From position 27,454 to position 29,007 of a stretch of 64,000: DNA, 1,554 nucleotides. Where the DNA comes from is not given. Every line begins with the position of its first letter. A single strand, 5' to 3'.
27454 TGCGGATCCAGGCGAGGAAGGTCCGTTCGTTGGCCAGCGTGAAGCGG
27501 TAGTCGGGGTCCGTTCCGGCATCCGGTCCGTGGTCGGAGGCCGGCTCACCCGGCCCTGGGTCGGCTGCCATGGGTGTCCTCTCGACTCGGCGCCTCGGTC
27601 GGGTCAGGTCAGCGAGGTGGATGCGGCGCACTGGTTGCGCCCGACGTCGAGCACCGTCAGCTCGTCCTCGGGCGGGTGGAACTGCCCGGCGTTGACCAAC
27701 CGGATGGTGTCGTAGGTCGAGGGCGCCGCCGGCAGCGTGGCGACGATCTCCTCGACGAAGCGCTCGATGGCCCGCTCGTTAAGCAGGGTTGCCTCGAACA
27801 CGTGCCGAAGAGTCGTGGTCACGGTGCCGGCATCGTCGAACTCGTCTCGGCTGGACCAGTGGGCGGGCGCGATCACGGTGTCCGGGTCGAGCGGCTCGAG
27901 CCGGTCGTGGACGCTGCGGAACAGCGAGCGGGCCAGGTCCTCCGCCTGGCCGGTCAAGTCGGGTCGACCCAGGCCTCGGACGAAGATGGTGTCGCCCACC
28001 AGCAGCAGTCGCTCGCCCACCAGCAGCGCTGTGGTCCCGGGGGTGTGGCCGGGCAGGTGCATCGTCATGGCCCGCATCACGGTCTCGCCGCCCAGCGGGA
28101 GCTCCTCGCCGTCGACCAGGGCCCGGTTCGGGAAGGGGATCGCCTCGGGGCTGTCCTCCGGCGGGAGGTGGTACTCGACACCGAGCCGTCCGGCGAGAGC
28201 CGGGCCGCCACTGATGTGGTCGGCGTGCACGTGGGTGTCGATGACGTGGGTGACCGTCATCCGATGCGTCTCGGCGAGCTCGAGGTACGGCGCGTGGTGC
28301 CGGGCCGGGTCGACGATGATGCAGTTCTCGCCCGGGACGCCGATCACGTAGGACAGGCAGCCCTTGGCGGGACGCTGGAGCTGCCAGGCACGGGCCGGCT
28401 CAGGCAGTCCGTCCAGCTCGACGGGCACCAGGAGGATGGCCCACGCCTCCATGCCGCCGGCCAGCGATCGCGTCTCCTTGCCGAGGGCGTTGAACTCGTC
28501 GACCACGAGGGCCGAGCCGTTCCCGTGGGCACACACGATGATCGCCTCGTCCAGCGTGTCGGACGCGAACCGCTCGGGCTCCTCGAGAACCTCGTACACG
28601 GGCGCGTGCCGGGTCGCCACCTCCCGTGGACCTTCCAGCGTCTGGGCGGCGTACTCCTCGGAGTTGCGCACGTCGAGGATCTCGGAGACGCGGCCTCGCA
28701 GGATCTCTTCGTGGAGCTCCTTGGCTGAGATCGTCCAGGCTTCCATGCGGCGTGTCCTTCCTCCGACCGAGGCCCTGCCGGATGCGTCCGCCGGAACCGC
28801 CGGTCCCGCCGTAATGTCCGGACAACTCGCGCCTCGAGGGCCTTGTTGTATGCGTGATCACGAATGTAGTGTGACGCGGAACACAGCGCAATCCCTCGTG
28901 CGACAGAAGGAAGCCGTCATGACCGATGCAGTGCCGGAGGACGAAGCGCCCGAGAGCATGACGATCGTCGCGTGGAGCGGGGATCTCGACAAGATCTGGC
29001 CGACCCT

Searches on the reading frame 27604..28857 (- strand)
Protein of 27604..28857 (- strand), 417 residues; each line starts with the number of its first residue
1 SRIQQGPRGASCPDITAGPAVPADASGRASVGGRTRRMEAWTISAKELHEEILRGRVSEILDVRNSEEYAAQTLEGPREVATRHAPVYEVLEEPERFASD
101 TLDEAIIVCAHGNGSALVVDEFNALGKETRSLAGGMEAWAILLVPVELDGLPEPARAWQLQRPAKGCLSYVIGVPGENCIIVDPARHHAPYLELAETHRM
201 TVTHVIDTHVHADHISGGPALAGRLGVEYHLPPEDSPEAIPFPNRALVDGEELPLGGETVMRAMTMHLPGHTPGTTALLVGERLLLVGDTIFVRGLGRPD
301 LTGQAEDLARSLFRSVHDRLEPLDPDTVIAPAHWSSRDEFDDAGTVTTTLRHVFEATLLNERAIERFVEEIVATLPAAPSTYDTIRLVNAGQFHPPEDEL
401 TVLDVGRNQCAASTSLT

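Call 112: search_protein_families(library=pfam, proteins=[window:27604-28857:-], max_evalue=1e-10)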
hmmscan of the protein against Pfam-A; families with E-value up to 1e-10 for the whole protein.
window:27604-28857:- (417 aa): 1 family
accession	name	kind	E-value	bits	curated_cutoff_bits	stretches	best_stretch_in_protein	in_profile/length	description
PF00753.33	Lactamase_B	-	1.1e-16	61.7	22.7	1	166-333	5-196/196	Metallo-beta-lactamase superfamily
